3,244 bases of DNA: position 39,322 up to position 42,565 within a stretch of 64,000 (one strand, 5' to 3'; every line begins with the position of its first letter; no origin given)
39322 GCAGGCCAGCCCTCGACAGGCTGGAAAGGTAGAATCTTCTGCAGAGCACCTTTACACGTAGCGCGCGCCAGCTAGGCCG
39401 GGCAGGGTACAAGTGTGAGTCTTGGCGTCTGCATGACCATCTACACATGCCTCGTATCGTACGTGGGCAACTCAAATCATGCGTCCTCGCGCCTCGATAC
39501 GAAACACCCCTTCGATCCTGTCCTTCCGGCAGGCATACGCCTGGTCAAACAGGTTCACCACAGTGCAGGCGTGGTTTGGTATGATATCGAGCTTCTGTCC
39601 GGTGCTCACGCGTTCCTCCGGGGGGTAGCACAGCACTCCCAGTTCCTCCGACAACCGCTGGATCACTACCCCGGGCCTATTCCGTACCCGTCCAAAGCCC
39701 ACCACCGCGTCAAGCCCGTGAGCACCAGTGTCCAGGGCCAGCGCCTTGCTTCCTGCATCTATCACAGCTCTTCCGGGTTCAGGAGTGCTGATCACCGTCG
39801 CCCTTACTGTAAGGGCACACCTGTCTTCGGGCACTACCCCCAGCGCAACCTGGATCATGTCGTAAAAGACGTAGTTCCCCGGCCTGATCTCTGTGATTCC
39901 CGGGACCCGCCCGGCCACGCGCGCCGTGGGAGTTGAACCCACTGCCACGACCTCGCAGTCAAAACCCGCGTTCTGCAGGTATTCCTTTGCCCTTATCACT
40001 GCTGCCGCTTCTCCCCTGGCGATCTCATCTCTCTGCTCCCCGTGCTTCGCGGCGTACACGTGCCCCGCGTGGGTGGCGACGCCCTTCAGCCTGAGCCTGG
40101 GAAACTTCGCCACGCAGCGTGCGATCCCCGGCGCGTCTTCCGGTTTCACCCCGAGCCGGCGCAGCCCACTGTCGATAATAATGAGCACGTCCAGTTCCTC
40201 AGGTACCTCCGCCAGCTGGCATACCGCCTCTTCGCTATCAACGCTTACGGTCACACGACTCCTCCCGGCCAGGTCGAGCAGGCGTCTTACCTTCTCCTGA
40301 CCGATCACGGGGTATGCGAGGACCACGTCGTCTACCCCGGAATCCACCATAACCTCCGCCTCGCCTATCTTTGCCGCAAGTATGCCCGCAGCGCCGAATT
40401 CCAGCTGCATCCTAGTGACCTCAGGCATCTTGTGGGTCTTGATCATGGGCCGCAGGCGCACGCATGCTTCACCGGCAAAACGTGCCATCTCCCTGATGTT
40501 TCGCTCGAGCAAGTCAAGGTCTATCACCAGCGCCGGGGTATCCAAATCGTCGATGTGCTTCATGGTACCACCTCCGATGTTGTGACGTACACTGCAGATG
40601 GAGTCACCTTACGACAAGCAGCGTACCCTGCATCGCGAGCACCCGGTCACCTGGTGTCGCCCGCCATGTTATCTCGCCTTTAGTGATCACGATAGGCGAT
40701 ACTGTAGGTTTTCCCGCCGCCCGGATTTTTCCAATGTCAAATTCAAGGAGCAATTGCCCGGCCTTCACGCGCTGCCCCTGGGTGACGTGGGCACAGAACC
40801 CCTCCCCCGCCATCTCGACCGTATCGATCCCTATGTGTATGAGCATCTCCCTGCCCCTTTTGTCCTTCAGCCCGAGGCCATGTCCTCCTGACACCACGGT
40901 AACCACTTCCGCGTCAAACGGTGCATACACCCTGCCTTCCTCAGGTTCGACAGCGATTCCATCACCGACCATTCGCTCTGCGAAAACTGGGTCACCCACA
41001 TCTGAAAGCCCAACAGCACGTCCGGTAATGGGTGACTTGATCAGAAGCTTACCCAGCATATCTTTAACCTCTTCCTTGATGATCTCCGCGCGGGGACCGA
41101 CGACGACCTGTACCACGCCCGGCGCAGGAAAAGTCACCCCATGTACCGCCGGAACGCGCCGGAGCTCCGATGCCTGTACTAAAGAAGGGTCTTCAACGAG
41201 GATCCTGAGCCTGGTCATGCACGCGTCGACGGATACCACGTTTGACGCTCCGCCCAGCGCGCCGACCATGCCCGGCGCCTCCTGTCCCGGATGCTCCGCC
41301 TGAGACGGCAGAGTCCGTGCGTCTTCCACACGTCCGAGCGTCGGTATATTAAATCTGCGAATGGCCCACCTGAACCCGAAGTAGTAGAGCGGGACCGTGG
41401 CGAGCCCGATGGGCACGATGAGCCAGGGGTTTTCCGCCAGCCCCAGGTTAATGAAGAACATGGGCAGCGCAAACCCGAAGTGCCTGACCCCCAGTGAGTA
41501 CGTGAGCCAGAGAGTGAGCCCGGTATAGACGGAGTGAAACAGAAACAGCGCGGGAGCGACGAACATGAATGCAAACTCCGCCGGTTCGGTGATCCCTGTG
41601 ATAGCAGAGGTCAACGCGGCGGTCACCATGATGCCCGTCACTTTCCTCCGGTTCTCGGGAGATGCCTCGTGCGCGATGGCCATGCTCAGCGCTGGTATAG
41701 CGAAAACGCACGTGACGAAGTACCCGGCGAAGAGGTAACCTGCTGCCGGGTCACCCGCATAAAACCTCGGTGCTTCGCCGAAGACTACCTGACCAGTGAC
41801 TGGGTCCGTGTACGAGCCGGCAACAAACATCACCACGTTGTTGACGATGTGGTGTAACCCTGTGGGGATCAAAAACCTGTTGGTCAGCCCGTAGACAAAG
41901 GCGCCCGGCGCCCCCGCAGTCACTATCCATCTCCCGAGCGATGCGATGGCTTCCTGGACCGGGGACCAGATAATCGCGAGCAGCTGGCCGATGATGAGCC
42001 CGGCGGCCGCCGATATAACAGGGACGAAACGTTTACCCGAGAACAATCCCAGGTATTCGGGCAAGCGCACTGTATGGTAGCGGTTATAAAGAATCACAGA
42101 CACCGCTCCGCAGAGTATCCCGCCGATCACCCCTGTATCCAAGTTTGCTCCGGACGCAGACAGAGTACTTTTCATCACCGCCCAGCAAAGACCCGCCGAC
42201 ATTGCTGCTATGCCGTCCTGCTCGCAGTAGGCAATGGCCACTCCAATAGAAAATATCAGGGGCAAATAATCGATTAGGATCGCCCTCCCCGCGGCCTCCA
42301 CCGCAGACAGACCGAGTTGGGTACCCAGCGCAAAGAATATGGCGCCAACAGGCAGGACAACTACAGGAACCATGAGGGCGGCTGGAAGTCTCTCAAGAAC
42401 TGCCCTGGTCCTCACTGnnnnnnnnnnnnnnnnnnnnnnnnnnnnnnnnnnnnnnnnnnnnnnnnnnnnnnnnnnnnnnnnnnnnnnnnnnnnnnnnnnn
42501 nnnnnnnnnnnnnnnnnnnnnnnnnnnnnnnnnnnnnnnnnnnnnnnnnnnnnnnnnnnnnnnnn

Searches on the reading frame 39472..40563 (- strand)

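Call 11: search_protein_families(library=pfam, proteins=[window:39472-40563:-], max_evalue=0.00001)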
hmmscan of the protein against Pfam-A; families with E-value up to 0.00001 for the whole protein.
window:39472-40563:- (363 aa): 2 families
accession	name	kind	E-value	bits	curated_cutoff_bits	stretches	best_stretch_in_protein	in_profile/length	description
PF01168.26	Ala_racemase_N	-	1.9e-28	100.2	24.1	1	14-233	1-216/220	Alanine racemase, N-terminal domain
PF14031.13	D-ser_dehydrat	-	1.9e-23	83.4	22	1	250-343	1-95/97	Putative serine dehydratase domain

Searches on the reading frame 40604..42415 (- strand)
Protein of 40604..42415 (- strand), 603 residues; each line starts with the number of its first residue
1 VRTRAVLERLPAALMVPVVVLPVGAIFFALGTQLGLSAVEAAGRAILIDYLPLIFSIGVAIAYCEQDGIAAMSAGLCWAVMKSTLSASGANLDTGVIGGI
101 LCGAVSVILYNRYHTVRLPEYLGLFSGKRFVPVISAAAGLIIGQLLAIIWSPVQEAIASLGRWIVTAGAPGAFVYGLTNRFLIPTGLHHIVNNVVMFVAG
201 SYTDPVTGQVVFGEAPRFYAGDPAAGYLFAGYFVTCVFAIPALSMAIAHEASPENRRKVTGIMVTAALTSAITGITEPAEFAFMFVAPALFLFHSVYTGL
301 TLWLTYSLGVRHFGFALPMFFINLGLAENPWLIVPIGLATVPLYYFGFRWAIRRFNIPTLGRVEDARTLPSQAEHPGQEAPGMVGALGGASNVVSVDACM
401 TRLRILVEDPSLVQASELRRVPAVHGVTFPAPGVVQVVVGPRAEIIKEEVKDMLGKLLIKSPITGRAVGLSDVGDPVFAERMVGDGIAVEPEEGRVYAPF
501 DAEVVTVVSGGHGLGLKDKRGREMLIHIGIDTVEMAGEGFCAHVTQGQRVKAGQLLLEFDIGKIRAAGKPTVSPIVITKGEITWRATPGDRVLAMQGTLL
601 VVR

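Call 11: search_protein_families(library=pfam, proteins=[window:40604-42415:-], max_evalue=0.00001)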
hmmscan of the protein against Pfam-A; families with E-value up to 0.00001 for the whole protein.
window:40604-42415:- (603 aa): 3 families
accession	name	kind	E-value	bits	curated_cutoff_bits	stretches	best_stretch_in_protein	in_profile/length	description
PF02378.23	PTS_EIIC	-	3.6e-56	191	30.7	1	13-299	3-319/319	Phosphotransferase system, EIIC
PF00358.26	PTS_EIIA_1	-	3e-45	153.5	27.2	1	459-579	3-123/127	phosphoenolpyruvate-dependent sugar phosphotransferase system, EIIA 1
PF00367.25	PTS_EIIB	-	5e-12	45.5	27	1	384-413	4-33/34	phosphotransferase system, EIIB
